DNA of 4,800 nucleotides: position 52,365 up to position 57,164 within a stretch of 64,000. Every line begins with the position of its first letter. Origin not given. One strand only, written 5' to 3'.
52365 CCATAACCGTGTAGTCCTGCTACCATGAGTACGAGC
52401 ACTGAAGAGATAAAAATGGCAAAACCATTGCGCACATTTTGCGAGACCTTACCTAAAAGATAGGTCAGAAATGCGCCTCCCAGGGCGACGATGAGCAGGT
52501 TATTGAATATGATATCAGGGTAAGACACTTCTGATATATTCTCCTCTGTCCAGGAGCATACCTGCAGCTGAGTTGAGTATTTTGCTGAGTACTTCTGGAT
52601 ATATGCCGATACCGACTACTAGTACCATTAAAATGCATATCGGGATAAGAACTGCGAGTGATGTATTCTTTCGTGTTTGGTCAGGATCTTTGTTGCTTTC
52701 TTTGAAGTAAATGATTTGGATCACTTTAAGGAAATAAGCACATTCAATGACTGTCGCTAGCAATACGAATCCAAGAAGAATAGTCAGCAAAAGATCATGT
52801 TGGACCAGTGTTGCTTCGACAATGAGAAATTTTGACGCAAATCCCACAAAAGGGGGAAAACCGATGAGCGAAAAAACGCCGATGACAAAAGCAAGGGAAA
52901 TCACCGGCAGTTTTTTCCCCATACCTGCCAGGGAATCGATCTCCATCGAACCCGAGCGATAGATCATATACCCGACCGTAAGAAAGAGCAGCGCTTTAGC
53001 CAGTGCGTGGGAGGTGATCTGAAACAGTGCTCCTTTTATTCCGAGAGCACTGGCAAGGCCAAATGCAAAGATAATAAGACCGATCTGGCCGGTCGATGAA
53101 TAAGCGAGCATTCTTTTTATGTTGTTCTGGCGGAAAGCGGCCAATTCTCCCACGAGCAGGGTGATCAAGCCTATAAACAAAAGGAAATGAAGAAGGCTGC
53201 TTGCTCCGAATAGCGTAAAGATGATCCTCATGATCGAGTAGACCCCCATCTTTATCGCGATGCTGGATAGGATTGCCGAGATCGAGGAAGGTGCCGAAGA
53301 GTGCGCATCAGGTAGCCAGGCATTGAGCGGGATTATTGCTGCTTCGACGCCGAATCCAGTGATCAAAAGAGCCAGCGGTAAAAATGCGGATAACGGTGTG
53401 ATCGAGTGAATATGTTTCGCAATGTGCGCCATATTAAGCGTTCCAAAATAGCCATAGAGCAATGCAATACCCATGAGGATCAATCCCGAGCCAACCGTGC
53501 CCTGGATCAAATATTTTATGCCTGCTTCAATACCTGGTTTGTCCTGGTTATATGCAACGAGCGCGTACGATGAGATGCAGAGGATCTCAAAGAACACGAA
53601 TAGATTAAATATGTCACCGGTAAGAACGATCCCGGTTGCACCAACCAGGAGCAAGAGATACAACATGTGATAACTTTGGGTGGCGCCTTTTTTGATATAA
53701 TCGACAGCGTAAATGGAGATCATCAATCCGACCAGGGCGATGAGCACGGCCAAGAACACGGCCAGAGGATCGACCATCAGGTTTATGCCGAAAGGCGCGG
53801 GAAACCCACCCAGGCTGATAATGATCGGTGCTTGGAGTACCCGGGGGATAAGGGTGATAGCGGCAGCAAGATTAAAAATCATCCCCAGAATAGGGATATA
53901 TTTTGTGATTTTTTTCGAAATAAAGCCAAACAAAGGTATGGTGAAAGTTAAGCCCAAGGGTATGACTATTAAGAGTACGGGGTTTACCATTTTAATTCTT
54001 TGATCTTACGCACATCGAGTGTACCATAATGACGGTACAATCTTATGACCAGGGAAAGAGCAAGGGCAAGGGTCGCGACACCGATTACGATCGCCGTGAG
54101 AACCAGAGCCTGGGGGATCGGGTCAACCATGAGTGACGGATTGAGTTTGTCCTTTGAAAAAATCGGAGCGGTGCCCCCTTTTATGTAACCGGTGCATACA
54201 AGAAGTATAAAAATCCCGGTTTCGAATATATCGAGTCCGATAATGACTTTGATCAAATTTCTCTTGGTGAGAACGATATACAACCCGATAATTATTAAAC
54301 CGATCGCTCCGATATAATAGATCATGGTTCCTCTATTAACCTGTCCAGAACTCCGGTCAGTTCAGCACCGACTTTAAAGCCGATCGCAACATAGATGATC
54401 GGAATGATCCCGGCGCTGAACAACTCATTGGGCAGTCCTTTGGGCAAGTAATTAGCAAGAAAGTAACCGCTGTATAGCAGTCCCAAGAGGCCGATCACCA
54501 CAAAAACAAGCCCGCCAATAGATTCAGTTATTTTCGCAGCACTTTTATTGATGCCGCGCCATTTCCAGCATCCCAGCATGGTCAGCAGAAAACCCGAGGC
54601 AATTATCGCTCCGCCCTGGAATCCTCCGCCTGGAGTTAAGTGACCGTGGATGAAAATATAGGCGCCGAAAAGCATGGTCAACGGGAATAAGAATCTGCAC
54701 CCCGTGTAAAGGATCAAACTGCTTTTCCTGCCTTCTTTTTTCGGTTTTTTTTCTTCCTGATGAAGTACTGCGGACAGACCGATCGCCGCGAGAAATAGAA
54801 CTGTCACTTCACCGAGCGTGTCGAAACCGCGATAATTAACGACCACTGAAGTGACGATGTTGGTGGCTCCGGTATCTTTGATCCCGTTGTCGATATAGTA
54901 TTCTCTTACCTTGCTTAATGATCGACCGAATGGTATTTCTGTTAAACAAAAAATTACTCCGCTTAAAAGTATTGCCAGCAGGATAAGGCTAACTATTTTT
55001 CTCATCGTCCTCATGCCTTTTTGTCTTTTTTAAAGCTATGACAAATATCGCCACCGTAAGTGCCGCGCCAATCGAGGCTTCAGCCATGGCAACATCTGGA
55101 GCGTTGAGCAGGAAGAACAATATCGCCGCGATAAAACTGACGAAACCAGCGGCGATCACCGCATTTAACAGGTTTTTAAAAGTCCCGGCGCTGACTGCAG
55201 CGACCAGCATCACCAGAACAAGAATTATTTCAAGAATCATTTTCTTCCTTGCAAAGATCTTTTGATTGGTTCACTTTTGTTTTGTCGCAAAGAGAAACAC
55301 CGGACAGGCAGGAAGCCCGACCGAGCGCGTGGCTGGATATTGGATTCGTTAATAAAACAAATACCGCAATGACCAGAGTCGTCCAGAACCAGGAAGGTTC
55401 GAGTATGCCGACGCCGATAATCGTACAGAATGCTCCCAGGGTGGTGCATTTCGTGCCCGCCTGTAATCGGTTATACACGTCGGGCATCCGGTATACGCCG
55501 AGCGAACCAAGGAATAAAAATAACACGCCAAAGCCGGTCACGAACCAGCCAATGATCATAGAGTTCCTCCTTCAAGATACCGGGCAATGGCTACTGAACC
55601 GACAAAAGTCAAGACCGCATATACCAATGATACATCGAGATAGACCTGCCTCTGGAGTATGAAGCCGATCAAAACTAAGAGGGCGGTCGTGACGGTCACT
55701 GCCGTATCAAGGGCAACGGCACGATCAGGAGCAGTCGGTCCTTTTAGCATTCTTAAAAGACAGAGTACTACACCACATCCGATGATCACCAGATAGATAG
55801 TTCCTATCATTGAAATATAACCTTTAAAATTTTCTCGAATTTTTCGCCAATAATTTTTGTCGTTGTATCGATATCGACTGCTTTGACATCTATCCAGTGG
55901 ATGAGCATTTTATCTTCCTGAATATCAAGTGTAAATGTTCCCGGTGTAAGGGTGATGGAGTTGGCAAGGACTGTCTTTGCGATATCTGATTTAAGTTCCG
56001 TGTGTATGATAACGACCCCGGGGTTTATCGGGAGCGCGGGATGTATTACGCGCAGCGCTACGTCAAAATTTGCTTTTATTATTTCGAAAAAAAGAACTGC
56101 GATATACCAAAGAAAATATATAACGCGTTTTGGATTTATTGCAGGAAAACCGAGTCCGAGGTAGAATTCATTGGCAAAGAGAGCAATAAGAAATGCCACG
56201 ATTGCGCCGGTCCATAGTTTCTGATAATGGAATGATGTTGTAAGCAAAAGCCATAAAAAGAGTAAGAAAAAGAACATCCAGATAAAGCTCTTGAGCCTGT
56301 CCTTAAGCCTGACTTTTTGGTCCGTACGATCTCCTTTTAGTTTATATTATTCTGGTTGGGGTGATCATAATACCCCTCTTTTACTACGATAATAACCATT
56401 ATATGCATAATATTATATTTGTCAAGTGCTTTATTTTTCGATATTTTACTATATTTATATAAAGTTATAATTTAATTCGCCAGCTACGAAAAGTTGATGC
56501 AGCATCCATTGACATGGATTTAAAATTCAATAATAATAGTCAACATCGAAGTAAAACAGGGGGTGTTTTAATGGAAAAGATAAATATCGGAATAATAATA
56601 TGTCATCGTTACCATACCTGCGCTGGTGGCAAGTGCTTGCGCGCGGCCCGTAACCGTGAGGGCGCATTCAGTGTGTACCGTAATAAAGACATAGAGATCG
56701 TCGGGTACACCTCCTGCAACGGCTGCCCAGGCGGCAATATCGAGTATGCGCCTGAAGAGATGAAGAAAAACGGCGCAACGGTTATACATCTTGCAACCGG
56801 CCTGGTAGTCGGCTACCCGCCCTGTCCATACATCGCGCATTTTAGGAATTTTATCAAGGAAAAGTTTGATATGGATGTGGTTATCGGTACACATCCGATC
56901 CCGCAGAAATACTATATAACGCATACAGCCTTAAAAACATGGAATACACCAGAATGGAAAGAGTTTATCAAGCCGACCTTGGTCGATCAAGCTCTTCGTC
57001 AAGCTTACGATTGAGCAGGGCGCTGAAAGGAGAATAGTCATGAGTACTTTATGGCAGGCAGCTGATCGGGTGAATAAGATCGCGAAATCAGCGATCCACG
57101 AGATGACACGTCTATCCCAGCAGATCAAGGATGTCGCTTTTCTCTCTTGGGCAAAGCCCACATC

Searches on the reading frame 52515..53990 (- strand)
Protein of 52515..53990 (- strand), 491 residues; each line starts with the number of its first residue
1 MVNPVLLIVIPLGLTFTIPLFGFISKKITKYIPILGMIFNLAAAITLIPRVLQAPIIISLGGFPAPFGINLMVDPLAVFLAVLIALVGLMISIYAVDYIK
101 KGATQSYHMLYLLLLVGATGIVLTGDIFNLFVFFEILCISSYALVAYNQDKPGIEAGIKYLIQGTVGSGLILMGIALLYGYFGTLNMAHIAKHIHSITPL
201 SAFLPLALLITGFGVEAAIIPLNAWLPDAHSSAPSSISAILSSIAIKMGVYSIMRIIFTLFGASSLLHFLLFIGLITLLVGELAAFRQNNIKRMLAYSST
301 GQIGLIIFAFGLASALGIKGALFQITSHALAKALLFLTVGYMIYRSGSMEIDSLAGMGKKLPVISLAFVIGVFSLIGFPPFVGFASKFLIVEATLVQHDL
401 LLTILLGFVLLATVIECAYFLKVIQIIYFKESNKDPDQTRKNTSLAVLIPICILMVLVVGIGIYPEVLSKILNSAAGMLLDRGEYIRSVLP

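Call 4: search_protein_families(library=pfam, proteins=[window:52515-53990:-], max_evalue=0.001)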
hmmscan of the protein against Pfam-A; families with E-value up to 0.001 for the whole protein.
window:52515-53990:- (491 aa): 3 families
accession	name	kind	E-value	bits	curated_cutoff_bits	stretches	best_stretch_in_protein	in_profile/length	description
PF00361.26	Proton_antipo_M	-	3.1e-63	214.1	21.5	1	126-405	3-286/294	NADH:quinone oxidoreductase/Mrp antiporter, TM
PF00662.26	Proton_antipo_N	-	3.2e-06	27.4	24.5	1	67-101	9-43/51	NADH-Ubiquinone oxidoreductase (complex I), chain 5 N-terminus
PF10125.14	NADHdeh_related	-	1.7e-05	24.8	27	1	109-221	72-180/218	NADH dehydrogenase I, subunit N related protein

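Call 8: search_protein_families(library=ncbifam, proteins=[window:52515-53990:-], max_evalue=0.00001)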
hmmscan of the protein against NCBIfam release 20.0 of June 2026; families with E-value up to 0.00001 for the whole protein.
window:52515-53990:- (491 aa): 74 families (the best 25 are shown)
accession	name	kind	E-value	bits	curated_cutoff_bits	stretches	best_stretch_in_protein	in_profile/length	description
NF006241.0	PRK08377.1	equivalog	1.1e-136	456.8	645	1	3-489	4-487/494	NADH dehydrogenase subunit N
NF006240.0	PRK08376.1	subfamily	4e-103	346.1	662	1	4-490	7-518/521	putative monovalent cation/H+ antiporter subunit D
NF009306.0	PRK12663.1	equivalog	4.4e-98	329.2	542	1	7-491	5-493/498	Na+/H+ antiporter subunit D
NF005818.0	PRK07691.1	equivalog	1.1e-85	288.5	586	1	5-490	7-494/496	Na+/H+ antiporter subunit D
NF006419.0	PRK08668.1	equivalog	5.7e-82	276.4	617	1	18-475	14-477/613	NADH dehydrogenase subunit M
NF009309.0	PRK12666.1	equivalog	3.6e-80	270.1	476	1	5-490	9-516/529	monovalent cation/H+ antiporter subunit D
NF009305.0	PRK12662.1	equivalog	7.2e-80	269.1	700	1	4-479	6-490/492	putative monovalent cation/H+ antiporter subunit D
NF009308.0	PRK12665.1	equivalog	1.8e-78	264.4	585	1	6-436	11-446/531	Na+/H+ antiporter subunit D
NF005086.0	PRK06521.1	equivalog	9.3e-76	255.7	667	1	28-481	32-508/669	hydrogenase 4 subunit B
TIGR00944.1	2a6301s04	subfamily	9.3e-71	239.4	692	1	5-460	4-463/463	multicomponent K+/H+ antiporter, MrpD/PhaD subunit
TIGR01770.1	NDH_I_N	subfamily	2.3e-68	231.3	332.6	1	56-467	50-470/472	NADH-quinone oxidoreductase subunit NuoN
TIGR01972.1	NDH_I_M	subfamily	1e-67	228.9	263.8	1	67-479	70-482/486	NADH-quinone oxidoreductase subunit M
NF006238.0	PRK08375.1-4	equivalog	1.2e-66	225.6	626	1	24-434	25-435/531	putative monovalent cation/H+ antiporter subunit D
NF005140.0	PRK06589.1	equivalog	4.1e-63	213.9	470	1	62-458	71-471/489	putative monovalent cation/H+ antiporter subunit D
NF006236.0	PRK08375.1-1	equivalog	1.2e-62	212.5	663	1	25-473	29-489/493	putative monovalent cation/H+ antiporter subunit D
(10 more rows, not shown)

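Call 53: search_solved_structures(query=window:52515-53990:-, max_evalue=1e-60, show_alignments=1)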
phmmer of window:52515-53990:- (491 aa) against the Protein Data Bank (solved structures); distinct sequences matched with E-value up to 1e-60: 2.
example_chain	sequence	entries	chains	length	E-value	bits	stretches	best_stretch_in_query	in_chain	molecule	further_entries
6u8y_H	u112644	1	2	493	6.6e-93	315.6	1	5-491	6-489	NADH dehydrogenase subunit N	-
6cfw_H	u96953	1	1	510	1.8e-79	271.3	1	7-489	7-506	Monovalent cation/H+ antiporter subunit D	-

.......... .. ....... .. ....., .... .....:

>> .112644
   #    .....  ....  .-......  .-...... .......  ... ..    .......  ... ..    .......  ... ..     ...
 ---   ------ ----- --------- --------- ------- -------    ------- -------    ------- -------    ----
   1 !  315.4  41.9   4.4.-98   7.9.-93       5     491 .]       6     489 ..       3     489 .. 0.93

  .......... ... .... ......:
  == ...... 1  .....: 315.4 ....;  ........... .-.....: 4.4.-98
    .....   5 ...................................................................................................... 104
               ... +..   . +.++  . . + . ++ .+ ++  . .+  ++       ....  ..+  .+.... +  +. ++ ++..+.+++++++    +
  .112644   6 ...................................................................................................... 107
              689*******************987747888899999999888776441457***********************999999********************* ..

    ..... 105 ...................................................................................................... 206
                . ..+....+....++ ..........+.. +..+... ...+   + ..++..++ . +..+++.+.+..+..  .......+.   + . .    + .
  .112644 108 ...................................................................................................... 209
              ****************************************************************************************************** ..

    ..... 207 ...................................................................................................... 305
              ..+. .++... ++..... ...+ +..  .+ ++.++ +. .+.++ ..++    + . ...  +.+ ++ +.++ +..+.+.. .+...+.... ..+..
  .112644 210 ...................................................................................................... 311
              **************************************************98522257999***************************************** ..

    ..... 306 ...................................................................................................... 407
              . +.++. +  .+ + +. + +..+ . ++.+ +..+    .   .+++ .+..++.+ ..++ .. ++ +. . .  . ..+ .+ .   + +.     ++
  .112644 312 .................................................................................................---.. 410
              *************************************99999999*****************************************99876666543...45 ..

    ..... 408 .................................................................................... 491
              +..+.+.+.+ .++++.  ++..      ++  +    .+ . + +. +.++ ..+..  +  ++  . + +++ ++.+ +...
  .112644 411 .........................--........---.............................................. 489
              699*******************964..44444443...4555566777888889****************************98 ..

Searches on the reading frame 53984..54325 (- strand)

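Call 4: search_protein_families(library=pfam, proteins=[window:53984-54325:-], max_evalue=0.001)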
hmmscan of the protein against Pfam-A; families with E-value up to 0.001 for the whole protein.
window:53984-54325:- (113 aa): 1 family
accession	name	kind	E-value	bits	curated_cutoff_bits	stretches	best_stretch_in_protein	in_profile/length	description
PF00420.29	Oxidored_q2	-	5.9e-28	96.9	26.1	1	2-113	1-95/95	NADH-ubiquinone/plastoquinone oxidoreductase chain 4L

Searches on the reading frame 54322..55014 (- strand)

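Call 4: search_protein_families(library=pfam, proteins=[window:54322-55014:-], max_evalue=0.001)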
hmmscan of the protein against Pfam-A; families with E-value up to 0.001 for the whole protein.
window:54322-55014:- (230 aa): 2 families
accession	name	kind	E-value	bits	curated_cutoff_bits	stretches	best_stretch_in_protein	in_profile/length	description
PF04039.18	MnhB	-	3e-25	89.3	22.5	1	101-219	1-125/127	Domain related to MnhB subunit of Na+/H+ antiporter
PF20501.3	MbhE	-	7.1e-11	42.5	27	1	33-85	30-82/98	MBH, subunit E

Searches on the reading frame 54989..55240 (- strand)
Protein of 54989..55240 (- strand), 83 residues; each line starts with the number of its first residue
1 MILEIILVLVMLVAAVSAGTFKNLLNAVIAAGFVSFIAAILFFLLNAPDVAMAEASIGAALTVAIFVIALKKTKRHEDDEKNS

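Call 4: search_protein_families(library=pfam, proteins=[window:54989-55240:-], max_evalue=0.001)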
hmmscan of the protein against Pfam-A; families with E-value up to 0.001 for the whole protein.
window:54989-55240:- (83 aa): 2 families
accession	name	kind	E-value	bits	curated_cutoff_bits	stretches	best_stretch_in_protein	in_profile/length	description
PF13244.11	MbhD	-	2.7e-19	69.5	27.2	1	9-75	1-67/67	MBH, subunit D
PF00499.25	Oxidored_q3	-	4.9e-05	23.5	33.2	1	16-77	3-66/146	NADH-ubiquinone/plastoquinone oxidoreductase chain 6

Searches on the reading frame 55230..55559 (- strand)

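Call 8: search_protein_families(library=ncbifam, proteins=[window:55230-55559:-], max_evalue=0.00001)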
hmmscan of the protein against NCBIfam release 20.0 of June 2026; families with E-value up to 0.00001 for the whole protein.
window:55230-55559:- (109 aa): 11 families
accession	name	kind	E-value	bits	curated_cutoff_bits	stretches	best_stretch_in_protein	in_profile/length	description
NF009314.0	PRK12674.1-2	subfamily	4.1e-33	113.5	102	1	2-106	6-112/116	Na+/H+ antiporter subunit G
TIGR01300.1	CPA3_mnhG_phaG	equivalog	1.1e-27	96.1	63.1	1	10-97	5-95/97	monovalent cation/H(+) antiporter subunit G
NF009312.0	PRK12672.1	subfamily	5.1e-18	65.4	122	1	8-89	11-104/122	putative monovalent cation/H+ antiporter subunit G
NF009316.0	PRK12674.1-5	equivalog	1.3e-17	63.7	122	1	10-102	15-111/121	Na+/H+ antiporter subunit G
NF009320.0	PRK12675.1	equivalog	9e-17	61.6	128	1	6-89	5-91/104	putative monovalent cation/H+ antiporter subunit G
NF009236.0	PRK12586.1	equivalog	2.1e-14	53.5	156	1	11-108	19-120/145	Na+/H+ antiporter subunit G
NF009313.0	PRK12674.1-1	equivalog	1.1e-12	48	151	1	10-101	15-108/140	Na+/H+ antiporter subunit G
NF009237.0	PRK12587.1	equivalog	1.8e-11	44.1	158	1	10-105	16-115/118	Na+/H+ antiporter subunit G1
NF009317.0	PRK12674.2-1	equivalog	2.8e-11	43.6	107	1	3-87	6-92/105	Na+/H+ antiporter subunit G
NF009235.0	PRK12585.1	equivalog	1.3e-08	34.4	273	1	10-94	15-103/197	putative monovalent cation/H+ antiporter subunit G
NF009311.0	PRK12670.1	equivalog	1.6e-08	34.3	116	1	2-85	4-89/99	putative monovalent cation/H+ antiporter subunit G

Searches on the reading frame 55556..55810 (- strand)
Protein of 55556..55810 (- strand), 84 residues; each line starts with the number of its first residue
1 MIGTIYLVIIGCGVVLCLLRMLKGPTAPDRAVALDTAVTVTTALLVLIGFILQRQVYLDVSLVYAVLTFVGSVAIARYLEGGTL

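Call 8: search_protein_families(library=ncbifam, proteins=[window:55556-55810:-], max_evalue=0.00001)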
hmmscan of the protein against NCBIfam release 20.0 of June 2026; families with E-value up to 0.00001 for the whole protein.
window:55556-55810:- (84 aa): 13 families
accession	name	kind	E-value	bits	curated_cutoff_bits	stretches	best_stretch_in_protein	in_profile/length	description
NF009250.0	PRK12604.1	equivalog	1.8e-28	98.9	100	1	4-82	5-83/84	putative monovalent cation/H+ antiporter subunit F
NF009246.0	PRK12599.1-5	equivalog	4.3e-25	88.2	92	1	2-81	2-81/83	putative monovalent cation/H+ antiporter subunit F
NF009242.0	PRK12599.1-1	equivalog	1.1e-21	76.9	89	1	7-82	9-84/86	putative monovalent cation/H+ antiporter subunit F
NF004812.0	PRK06161.1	equivalog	2.8e-18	66.2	93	1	5-80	11-86/92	K+/H+ antiporter subunit F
NF009300.0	PRK12657.1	equivalog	4.3e-18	65.4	103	1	6-83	13-90/100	putative monovalent cation/H+ antiporter subunit F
NF009243.0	PRK12599.1-2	equivalog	7.7e-17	61.8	95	1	2-80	7-85/91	putative monovalent cation/H+ antiporter subunit F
NF009247.0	PRK12599.1-6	equivalog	8.4e-17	61.5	100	1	5-83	9-87/89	putative monovalent cation/H+ antiporter subunit F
NF009248.0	PRK12600.1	equivalog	2.2e-16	59.8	97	1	3-83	6-86/94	Na(+)/H(+) antiporter subunit F1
NF009244.0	PRK12599.1-3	equivalog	9.6e-14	51.6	90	1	13-78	19-84/92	putative monovalent cation/H+ antiporter subunit F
NF006243.0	PRK08381.1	equivalog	2.1e-11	44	79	1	3-81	9-85/89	putative monovalent cation/H+ antiporter subunit F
NF005930.0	PRK07948.1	equivalog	1.8e-10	41.3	82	1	4-78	6-80/86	monovalent cation/H+ antiporter complex subunit F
NF009245.0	PRK12599.1-4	equivalog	2.3e-10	40.8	114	1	5-79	13-87/121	cation:proton antiporter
NF009249.0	PRK12603.1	equivalog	6e-09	36.1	81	1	6-79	7-80/90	putative monovalent cation/H+ antiporter subunit F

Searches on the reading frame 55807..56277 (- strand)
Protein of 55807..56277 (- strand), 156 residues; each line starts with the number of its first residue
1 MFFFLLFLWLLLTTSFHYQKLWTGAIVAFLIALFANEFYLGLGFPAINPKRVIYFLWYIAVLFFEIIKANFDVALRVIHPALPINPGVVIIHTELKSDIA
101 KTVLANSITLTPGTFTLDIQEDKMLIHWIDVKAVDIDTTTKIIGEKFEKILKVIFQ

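Call 8: search_protein_families(library=ncbifam, proteins=[window:55807-56277:-], max_evalue=0.00001)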
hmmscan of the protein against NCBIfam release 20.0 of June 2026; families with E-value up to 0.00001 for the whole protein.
window:55807-56277:- (156 aa): 17 families
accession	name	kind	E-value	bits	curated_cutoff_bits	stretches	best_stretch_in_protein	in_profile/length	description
TIGR00942.1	2a6301s05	subfamily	2.3e-38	131.4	212.25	1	9-155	1-143/144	multicomponent Na+:H+ antiporter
NF009295.0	PRK12652.1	equivalog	3.3e-28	99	290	1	1-129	174-303/368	monovalent cation/H+ antiporter subunit E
NF006245.0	PRK08383.1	subfamily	5e-28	98.1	192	1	2-150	7-162/168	putative monovalent cation/H+ antiporter subunit E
NF006518.0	PRK08965.1-2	equivalog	7.2e-25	87.7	159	1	4-156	18-166/166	Na+/H+ antiporter subunit E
NF006244.0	PRK08382.1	equivalog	1.4e-23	84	226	1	3-155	40-200/201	putative monovalent cation/H+ antiporter subunit E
NF006519.0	PRK08965.1-3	equivalog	8.3e-21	74.5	190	1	4-156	9-157/158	Na+/H+ antiporter subunit E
NF009292.0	PRK12651.1-3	equivalog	1.5e-20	73.9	213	1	4-153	10-155/158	Na+/H+ antiporter subunit E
NF009291.0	PRK12651.1-1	equivalog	5.2e-19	68.8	228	1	3-153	9-155/159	Na+/H+ antiporter subunit E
NF006520.0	PRK08965.1-4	equivalog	4.5e-18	65.7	175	1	4-156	13-162/162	Na+/H+ antiporter subunit E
NF004922.0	PRK06279.1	equivalog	3.2e-17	62.7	99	1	51-155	2-99/100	putative monovalent cation/H+ antiporter subunit E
NF006517.0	PRK08965.1-1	equivalog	3e-15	56.8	180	1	3-152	9-157/161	Na+/H+ antiporter subunit E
NF009240.0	PRK12596.1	equivalog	2.4e-13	50.2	277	1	2-155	11-159/171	putative monovalent cation/H+ antiporter subunit E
NF005131.0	PRK06580.1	equivalog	3.3e-13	49.8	121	1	53-152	7-105/107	putative monovalent cation/H+ antiporter subunit E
NF006521.0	PRK08965.1-5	equivalog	4.9e-13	49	141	1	3-133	20-148/180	Na+/H+ antiporter subunit E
NF009293.0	PRK12651.1-4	equivalog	2.4e-07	31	195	1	52-154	69-169/173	Na+/H+ antiporter subunit E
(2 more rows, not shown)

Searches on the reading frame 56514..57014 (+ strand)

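Call 44: search_protein_families(library=pfam, proteins=[window:56514-57014:+], max_evalue=0.00001)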
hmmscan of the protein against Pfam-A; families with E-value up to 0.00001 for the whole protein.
window:56514-57014:+ (166 aa): 1 family
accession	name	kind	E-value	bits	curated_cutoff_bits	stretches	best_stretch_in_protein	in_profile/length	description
PF08821.16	CGGC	-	1.5e-28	99.5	27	1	25-127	2-106/106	CGGC domain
